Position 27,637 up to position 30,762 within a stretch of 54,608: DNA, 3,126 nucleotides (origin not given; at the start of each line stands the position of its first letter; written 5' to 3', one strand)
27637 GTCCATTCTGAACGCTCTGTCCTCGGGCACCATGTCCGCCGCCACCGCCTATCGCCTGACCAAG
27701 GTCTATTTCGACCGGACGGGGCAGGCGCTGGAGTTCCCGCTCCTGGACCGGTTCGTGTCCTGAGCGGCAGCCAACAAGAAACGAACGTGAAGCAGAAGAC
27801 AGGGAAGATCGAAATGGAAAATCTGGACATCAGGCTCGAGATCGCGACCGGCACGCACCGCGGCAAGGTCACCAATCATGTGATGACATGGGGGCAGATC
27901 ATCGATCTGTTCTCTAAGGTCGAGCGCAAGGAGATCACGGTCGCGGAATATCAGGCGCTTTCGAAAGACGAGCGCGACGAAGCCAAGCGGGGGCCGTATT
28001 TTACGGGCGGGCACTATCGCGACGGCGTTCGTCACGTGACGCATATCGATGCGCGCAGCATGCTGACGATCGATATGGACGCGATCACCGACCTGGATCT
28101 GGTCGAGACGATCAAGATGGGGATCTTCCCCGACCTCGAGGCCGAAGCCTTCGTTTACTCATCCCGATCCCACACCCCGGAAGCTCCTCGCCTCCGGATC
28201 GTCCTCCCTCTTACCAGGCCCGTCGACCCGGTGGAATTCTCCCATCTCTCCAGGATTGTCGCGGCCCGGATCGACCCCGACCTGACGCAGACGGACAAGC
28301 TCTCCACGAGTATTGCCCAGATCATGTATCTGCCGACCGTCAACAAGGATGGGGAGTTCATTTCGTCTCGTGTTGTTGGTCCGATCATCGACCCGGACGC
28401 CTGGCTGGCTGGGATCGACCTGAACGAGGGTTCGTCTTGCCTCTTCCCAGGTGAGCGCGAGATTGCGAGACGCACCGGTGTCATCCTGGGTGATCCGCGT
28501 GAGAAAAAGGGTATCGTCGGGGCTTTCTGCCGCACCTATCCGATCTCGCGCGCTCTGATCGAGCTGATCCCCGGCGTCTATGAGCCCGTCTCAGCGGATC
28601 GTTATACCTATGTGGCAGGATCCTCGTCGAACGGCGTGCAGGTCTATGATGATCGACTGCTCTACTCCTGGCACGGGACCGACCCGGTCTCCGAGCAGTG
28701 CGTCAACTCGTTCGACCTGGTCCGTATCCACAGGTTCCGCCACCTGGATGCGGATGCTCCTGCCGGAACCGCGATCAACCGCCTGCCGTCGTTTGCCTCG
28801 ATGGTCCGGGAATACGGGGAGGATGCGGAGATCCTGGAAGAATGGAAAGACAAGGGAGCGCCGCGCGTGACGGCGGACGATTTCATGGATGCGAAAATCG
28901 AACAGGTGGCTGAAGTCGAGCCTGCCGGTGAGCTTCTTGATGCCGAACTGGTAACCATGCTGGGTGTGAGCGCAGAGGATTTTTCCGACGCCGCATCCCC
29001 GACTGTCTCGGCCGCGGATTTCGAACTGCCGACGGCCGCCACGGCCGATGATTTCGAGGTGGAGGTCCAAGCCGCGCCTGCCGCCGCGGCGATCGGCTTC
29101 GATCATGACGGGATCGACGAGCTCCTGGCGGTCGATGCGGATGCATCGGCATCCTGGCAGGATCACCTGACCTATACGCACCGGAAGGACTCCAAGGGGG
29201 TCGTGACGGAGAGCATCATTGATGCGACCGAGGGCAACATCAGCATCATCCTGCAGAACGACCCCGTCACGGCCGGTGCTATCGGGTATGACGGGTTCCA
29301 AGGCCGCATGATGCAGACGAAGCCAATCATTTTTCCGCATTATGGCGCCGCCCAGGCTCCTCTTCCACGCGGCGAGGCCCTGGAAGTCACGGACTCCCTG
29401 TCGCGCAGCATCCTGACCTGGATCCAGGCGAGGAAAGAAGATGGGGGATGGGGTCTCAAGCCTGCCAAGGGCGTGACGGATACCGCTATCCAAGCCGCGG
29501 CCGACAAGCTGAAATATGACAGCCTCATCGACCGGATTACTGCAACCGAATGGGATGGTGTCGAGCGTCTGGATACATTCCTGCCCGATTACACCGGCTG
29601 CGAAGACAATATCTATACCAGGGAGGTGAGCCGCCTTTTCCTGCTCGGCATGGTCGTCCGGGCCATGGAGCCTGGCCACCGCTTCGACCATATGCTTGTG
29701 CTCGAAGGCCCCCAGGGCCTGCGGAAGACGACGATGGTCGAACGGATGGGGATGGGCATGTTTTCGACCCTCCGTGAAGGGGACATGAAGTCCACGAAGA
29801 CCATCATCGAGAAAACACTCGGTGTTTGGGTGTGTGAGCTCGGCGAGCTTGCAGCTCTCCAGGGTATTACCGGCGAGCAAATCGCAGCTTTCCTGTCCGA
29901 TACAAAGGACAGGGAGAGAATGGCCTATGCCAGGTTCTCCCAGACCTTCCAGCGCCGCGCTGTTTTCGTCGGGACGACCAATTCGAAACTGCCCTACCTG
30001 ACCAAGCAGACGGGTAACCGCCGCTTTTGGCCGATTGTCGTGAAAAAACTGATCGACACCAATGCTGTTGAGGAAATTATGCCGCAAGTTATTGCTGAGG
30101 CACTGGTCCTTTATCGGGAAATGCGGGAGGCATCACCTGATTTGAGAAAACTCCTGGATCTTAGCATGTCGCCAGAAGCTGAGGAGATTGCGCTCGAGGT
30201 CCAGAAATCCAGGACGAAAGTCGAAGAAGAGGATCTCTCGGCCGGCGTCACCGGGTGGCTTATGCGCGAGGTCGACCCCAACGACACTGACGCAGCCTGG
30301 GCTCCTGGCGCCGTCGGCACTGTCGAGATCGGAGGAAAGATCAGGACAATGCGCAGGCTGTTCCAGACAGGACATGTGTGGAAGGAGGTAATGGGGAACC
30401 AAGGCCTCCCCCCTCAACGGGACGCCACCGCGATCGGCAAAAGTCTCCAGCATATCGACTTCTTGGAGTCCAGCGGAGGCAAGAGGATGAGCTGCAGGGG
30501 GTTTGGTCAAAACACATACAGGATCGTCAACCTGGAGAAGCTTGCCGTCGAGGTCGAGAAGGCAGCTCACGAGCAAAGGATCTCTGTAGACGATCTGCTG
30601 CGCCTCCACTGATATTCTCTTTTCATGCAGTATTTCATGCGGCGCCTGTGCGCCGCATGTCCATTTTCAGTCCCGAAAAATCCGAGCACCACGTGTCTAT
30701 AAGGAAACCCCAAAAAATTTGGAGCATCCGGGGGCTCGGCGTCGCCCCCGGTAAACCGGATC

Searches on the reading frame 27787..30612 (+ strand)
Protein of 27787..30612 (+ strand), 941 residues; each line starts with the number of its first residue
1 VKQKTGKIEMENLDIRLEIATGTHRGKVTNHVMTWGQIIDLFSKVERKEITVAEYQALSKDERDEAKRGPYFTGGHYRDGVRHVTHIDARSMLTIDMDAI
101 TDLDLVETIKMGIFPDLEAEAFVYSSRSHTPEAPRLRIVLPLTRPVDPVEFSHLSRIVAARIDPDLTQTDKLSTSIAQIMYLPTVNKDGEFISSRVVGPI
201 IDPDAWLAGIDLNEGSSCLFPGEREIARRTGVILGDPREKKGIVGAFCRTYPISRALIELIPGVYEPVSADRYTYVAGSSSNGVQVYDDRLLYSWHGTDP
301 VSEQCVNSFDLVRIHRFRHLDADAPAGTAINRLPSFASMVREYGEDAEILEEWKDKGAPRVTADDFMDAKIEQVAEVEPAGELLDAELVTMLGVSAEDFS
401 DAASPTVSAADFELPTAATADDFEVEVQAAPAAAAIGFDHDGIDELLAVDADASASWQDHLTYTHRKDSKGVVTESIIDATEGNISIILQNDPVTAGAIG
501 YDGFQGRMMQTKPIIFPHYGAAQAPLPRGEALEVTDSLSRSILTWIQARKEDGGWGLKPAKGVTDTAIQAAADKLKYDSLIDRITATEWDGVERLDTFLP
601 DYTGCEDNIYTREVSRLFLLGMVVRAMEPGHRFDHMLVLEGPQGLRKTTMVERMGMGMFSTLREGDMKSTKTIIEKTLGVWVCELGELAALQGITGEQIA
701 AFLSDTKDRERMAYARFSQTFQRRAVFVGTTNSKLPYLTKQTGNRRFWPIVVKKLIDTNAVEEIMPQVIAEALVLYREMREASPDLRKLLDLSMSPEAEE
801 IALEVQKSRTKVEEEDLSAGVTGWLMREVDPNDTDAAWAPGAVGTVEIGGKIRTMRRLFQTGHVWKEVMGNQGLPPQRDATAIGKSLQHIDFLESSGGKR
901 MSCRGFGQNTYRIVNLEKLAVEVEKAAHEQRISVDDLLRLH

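Call 78: search_dna_similar(query=window:27787-30612:+, collection=plasmids, mode=protein, max_rows=20)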
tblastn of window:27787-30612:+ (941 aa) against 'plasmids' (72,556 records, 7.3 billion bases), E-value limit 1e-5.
Records with a match: 106; places in all: 112; records where one place covers at least 80% of the query: 0.
Best place of each record, by identity: <60% 106.
By first word of the organism name: Serratia 15; Apilactobacillus 12; Escherichia 6; Arsenophonus 6; Nostoc 6; Staphylococcus 5; Lactiplantibacillus 5; Roseomonas 4; Subdoligranulum 3; Enterobacter 3; and 31 more.
By predicted mobility (MOB-suite, as given by PLSDB): non-mobilizable 101; mobilizable 5.
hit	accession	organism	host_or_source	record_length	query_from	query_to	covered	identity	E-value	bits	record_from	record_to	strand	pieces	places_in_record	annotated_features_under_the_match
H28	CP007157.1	Corynebacterium falsenii DSM 44353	-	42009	14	777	77%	34.1%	2e-49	359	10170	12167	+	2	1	hypothetical protein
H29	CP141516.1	Staphylococcus aureus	Homo sapiens,clinical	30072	14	811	74%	33.1%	2e-48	345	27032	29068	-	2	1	virulence-associated E family protein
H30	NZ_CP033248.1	Clostridium butyricum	environment swab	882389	19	776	72%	33.6%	8e-48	343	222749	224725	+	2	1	virulence-associated E family protein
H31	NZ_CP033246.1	Clostridium butyricum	Homo sapiens,stool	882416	19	776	72%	33.6%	8e-48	343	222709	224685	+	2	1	virulence-associated E family protein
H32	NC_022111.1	Prevotella sp. oral taxon 299 str. F0039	Homo sapiens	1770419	16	816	77%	31.1%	7e-40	298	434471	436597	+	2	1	none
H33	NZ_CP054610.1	Paenibacillus cellulosilyticus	cell culture,soil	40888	11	777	68%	34.0%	1e-46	353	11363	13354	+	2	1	virulence-associated E family protein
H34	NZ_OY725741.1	Monoglobus pectinilyticus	-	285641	38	778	69%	33.1%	5e-47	331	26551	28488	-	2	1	virulence-associated E family protein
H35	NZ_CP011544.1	Corynebacterium mustelae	Mustela putorius furo,pure ...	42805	14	825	64%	35.3%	2e-44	327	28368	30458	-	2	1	virulence-associated E family protein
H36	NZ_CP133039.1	Pyramidobacter sp. YE332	mixed culture,rumen fermentation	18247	27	748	52%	34.1%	1e-34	236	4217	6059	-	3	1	hypothetical protein (x2) | VapE domain-containing protein (x2)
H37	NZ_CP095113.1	Staphylococcus aureus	Camel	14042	474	916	47%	28.1%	2e-39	167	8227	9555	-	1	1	virulence-associated E family protein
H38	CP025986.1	Ralstonia solanacearum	Cucurbita maxima,culture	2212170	484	900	44%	29.0%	1e-26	125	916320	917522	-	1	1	hypothetical protein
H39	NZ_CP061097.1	Roseomonas marmotae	Marmota himalayana,pure culture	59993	478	853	40%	30.3%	3e-32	144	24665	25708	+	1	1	virulence-associated E family protein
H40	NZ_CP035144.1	Lactiplantibacillus plantarum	cell culture,food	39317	439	772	35%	33.5%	1e-37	161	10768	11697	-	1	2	virulence-associated E family protein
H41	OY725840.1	Subdoligranulum variabile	-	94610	470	821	37%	31.0%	1e-27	129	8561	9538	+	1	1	record has no annotation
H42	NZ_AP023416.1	Vescimonas fastidiosa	Homo sapiens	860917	470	821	37%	30.5%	3e-26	124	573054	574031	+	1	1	virulence-associated E family protein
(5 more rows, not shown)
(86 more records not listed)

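Call 79: search_dna_similar(query=window:27787-30612:+, collection=phages, mode=protein, max_rows=20)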
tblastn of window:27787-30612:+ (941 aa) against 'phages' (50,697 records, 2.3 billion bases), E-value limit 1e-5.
Records with a match: 731; places in all: 733; records where one place covers at least 80% of the query: 69.
Best place of each record, by identity: <60% 731.
By first word of the organism name: Streptococcus 144; Bacteroides 105; Staphylococcus 89; Xanthomonas 44; Paenibacillus 24; Bacteriophage 24; Phocaeicola 24; Rhodobacter 23; Leuconostoc 22; Clostridium 20; and 67 more.
By host as written in the record: - 54; Staphylococcus aureus 35; Rhodobacter capsulatus YW1 23; Corynebacterium xerosis 13; Xanthomonas oryzae pv. oryzae 12; Clostridium perfringens 12; Bacteroides thetaiotaomicron VPI-5482 10; Ruegeria pomeroyi DSS-3 10; and 377 more.
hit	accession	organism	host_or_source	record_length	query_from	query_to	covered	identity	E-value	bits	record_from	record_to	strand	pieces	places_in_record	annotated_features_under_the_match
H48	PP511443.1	Dulem virus 37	Propithecus coquereli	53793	17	921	92%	33.3%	4e-51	366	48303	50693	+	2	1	virulence associated protein E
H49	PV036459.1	phage IMGVR 517045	human feces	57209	15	932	86%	32.1%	2e-43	341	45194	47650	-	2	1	DNA primase | hypothetical protein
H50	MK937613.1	Corynebacterium phage StAB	Corynebacterium xerosis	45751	3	905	75%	35.8%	2e-61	386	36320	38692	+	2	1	47: hypothetical protein | 46: HNH endonuclease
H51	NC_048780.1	Corynebacterium phage StAB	Corynebacterium xerosis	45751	3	905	75%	35.8%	2e-61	386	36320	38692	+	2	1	47: DNA helicase | 46: endonuclease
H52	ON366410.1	Bacillus phage vB_BceS_LY1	Bacillus cereus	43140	6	914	84%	31.9%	2e-44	325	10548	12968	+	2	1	nucleoside triphosphate hyrolase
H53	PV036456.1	Monoglobales phage CHVD 5762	Monoglobales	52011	17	907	85%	31.5%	4e-46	343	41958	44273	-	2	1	DNA helicase | hypothetical protein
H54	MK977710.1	Corynebacterium phage Stiles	Corynebacterium xerosis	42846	2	909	73%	35.9%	1e-60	382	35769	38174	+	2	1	47: hypothetical protein | 46: HNH endonuclease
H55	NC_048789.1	Corynebacterium phage Stiles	Corynebacterium xerosis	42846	2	909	73%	35.9%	1e-60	382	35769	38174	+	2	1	47: DNA helicase | 46: endonuclease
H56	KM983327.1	Clostridium phage phiCT453A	Clostridium tetani ATCC 453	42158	12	777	74%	35.0%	1e-60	387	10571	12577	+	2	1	virulence-associated E domain-containing protein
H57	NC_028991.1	Clostridium phage phiCT453A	Clostridium tetani ATCC 453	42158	12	777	74%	35.0%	1e-60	387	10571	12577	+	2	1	DNA helicase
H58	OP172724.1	Bacteroides phage BT638P6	Bacteroides thetaiotaomicron DA638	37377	8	911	90%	28.7%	4e-34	276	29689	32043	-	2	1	hypothetical protein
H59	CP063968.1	Clostridium phage CWou-2020b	Clostridium botulinum BKT2873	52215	6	811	77%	33.5%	4e-49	345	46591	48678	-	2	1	hypothetical protein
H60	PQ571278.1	Bacteroides phage BT2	Bacteroides thetaiotaomicron BG12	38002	17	915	85%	30.2%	6e-34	292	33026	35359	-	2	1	DNA helicase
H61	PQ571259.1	Bacteroides phage BF1-2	Bacteroides fragilis BL19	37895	17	915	85%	30.2%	1e-33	292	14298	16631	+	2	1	DNA helicase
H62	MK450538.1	Staphylococcus phage vB_SpsS_QT1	Staphylococcus pseudintermedius 625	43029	14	811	74%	34.6%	2e-50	353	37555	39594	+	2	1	DNA primase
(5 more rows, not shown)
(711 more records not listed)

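Call 84: find_related_loci(query=window:27787-30612:+, collection=viral_contigs, flank=10000)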
Query window:27787-30612:+ (941 aa) in viral_contigs; peptide patterns used: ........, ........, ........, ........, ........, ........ (x = any residue, [..] = any of these).
7 stretches matched a pattern, but none encodes a relative of the query by tblastn (E <= 1e-3).

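Call 85: find_homologous_proteins(query=window:27787-30612:+, max_evalue=1e-20)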
Query window:27787-30612:+ (941 aa): 1837 proteins with E <= 1e-20 among 8000 candidates; the best 120 are listed.
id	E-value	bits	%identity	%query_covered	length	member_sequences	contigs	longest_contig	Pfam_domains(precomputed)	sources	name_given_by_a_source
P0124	0.0e+0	2111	100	99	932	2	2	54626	PF05272.18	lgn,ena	-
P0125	1.4e-120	422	39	36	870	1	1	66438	PF05272.18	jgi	jgi:putative DNA primase/helicase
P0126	1.7e-110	389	34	86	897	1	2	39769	PF05272.18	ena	-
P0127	1.1e-108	383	31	95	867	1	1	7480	PF05272.18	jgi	jgi:putative DNA primase/helicase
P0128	1.0e-106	376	37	39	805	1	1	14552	PF19263.6,PF05272.18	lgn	-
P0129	1.1e-106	376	37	37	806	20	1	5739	PF19263.6,PF05272.18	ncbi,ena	-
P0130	2.4e-106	375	40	34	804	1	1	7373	PF19263.6,PF05272.18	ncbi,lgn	-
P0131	1.0e-105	373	38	38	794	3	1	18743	PF19263.6,PF05272.18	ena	-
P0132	2.2e-105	372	37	38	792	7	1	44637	PF19263.6,PF05272.18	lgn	-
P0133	2.6e-105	372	41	35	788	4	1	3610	PF19263.6,PF05272.18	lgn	-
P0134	3.1e-105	371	36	38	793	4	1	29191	PF19263.6,PF05272.18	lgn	-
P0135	4.2e-105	371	37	37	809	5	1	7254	PF05272.18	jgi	-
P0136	5.0e-105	371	39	39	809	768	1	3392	PF19263.6,PF05272.18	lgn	-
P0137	5.5e-105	370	42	33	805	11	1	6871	PF05272.18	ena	-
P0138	5.9e-105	370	39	35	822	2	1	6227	PF19263.6,PF05272.18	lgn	-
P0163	1.3e-102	363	35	79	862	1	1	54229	PF05272.18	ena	-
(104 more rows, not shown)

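Call 86: find_encoding_contigs(protein=P0163, flank=10000, max_places=1)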
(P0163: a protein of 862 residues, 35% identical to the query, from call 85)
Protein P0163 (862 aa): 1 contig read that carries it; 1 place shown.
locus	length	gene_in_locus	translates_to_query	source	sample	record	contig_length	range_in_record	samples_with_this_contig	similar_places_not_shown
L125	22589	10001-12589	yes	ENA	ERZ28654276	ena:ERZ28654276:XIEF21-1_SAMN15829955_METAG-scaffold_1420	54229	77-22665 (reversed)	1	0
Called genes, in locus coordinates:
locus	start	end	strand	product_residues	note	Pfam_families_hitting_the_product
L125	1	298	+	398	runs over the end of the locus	PF10926:DUF2800, PF12705:PDDEXK_1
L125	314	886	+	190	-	PF10991:Enc34_ssDNA-bd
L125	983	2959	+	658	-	PF00476:DNA_pol_A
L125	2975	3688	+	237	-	PF07486:Hydrolase_2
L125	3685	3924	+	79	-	-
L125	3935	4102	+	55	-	-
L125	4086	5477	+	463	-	PF00176:SNF2-rel_dom, PF00270:DEAD, PF04851:ResIII (weak), PF00271:Helicase_C (faint)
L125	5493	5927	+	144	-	-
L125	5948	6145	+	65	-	-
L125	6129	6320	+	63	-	-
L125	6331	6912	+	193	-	-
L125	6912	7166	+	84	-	-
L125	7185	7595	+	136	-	-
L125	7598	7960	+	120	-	PF04448:DUF551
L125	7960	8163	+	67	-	-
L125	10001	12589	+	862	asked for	PF05272:VapE-like_dom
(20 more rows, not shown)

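Call 87: find_encoding_contigs(protein=P0126, flank=10000, max_places=1)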
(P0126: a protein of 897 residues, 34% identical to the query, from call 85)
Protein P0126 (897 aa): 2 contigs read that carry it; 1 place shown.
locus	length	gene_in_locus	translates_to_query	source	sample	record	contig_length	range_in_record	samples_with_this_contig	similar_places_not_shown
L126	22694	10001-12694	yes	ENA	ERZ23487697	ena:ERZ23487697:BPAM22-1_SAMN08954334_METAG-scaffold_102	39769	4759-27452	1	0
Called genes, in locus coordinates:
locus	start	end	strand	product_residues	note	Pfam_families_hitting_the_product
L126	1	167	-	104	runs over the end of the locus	PF02831:gpW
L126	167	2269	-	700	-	PF05876:GpA_ATPase, PF20454:GpA_nuclease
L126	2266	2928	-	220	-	PF07278:DUF1441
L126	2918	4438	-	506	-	PF00176:SNF2-rel_dom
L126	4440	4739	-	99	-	-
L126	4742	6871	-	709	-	PF00476:DNA_pol_A (weak)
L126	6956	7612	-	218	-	PF10991:Enc34_ssDNA-bd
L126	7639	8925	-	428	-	PF10926:DUF2800, PF12705:PDDEXK_1 (weak)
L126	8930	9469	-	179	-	-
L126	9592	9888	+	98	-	-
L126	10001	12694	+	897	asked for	PF05272:VapE-like_dom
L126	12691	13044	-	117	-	PF10686:YAcAr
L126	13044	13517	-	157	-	-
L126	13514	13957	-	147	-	-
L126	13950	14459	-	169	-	-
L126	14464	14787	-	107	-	-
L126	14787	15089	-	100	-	-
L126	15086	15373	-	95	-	-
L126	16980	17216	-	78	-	-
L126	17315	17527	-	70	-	-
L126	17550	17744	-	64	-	-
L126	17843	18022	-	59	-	-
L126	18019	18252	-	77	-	-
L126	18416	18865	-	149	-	-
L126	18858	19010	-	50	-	-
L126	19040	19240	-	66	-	-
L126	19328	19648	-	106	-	-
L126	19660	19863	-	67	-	-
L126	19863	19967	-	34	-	-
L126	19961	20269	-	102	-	-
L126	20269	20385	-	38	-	-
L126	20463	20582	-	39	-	-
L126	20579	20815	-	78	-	-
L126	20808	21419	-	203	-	-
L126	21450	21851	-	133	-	-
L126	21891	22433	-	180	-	-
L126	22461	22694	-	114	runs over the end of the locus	-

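Call 92: find_related_loci(query=A3, collection=viral_contigs, flank=5000)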
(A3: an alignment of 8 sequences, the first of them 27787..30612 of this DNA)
Query A3 (941 aa) in viral_contigs; peptide patterns used: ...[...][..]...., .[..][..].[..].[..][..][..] (x = any residue, [..] = any of these).
600 stretches matched a pattern (row limit reached: there are more); 600 encode a relative of the query (tblastn E <= 1e-3); the best 80 are kept; 80 distinct loci.
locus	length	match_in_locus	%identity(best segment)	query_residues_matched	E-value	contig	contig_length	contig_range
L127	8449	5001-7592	29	6-907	2e-91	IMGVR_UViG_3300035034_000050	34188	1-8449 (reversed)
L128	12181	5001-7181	30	14-835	7e-91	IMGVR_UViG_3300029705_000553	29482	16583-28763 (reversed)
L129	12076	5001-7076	30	1-750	1e-90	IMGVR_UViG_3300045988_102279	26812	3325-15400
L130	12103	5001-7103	29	20-821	8e-90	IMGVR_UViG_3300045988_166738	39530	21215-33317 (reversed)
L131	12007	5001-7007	30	13-752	1e-88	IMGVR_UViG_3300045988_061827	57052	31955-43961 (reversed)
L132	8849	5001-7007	31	13-752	9e-89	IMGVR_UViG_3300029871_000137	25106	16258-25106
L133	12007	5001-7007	30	13-752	3e-88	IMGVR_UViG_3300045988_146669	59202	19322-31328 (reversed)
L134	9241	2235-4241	30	13-752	8e-88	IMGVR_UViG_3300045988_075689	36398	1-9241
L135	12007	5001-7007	30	13-752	3e-87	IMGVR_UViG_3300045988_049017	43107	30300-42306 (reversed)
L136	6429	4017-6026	31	13-752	3e-86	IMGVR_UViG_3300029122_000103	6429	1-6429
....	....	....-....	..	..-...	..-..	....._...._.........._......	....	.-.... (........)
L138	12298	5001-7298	29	15-825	4e-85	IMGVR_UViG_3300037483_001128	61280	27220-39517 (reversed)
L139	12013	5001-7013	29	12-778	6e-84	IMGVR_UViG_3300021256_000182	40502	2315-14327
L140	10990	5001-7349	28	2-907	1e-83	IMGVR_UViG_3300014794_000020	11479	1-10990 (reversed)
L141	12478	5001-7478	29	15-932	6e-83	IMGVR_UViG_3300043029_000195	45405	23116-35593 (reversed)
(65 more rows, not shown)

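Call 97: search_solved_structures(query=window:27787-30612:+, max_evalue=0.01)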
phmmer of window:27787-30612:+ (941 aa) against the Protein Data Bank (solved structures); distinct sequences matched with E-value up to 0.01: 1.
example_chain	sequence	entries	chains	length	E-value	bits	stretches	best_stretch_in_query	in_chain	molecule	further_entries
7pds_A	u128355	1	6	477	7.2e-43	149.9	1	476-817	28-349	Similar to D. nodosus vapE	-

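Call 98: search_protein_families(library=pfam, proteins=[window:27787-30612:+], max_evalue=0.1)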
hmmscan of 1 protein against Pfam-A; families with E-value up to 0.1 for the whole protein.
window:27787-30612:+ (941 aa): 1 family
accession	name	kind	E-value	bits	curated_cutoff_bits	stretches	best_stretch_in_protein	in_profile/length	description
PF05272.17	VapE-like_dom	-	2.6e-59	200.8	25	1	585-809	2-215/217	Virulence-associated protein E-like domain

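Call 115: predict_structure(alignment_id=A4)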
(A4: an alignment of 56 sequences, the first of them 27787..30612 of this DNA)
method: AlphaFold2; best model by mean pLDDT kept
length: 941 residues; sequences in the alignment: 56
mean_pLDDT: 82.4   pTM: 0.50
mean pLDDT of the five models: 82.4, 81.3, 81.2, 80.7, 80.3
residues with pLDDT >= 90: 490; 70-90: 265; 50-70: 88; < 50: 98
segments of 3 or more residues with pLDDT < 50: 1-5, 370-450, 937-941
pLDDT, mean of each block of 10 residues (from residue 1): 55 93 86 97 95 93 85 92 86 95 89 90 95 95 94 95 92 90 95 95 93 74 64 72 93 96 88 76 79 83 89 95 82 93 91 73 57 33 38 37 35 37 34 36 41 71 88 84 95 94 95 87 70 93 94 93 95 95 97 98 98 98 97 95 97 97 91 94 92 85 93 89 96 80 77 98 98 98 94 95 90 67 83 63 75 84 88 83 83 76 59 82 66 47 35
secondary structure, 60 per line:
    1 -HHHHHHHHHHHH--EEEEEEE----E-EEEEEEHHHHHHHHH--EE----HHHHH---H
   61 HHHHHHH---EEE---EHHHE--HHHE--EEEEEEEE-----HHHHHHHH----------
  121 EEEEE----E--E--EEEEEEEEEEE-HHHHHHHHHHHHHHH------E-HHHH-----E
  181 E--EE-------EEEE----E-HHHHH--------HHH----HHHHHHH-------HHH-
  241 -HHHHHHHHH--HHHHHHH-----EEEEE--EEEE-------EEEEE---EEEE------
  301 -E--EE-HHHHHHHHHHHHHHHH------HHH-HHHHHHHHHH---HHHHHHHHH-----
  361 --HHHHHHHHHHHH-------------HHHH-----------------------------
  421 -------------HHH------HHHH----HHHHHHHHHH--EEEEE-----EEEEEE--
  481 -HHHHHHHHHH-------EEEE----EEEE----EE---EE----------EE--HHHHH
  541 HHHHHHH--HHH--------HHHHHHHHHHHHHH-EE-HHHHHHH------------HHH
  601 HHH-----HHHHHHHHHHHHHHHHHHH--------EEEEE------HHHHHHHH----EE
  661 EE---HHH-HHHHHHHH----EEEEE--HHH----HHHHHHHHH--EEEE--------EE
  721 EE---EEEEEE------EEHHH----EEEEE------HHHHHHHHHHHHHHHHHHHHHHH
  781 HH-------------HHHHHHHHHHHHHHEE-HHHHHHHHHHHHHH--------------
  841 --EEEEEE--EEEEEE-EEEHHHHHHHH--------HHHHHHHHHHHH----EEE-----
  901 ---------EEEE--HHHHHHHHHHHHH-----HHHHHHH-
elements in order (helices of 4 or more, strands of 3 or more residues): H2-13 E16-22 E29-34 H35-43 H52-56 H60-67 E71-73 E90-97 H103-110 E121-125 E136-146 H148-162 H171-174 E193-196 H203-207 H223-229 H242-250 H253-259 E265-269 E272-275 E283-287 E291-294 H308-323 H334-343 H347-355 H363-374 H388-391 H443-446 H451-460 E463-467 E473-478 H482-491 E499-502 E507-510 H536-547 H561-574 H579-585 H598-603 H609-627 E636-640 H647-654 E659-662 H670-677 E682-686 H696-704 E707-710 E719-722 E726-731 E747-751 H758-782 H796-809 H813-826 E843-848 E851-856 E858-860 H861-868 H877-888 E893-895 E910-913 H916-928 H934-940
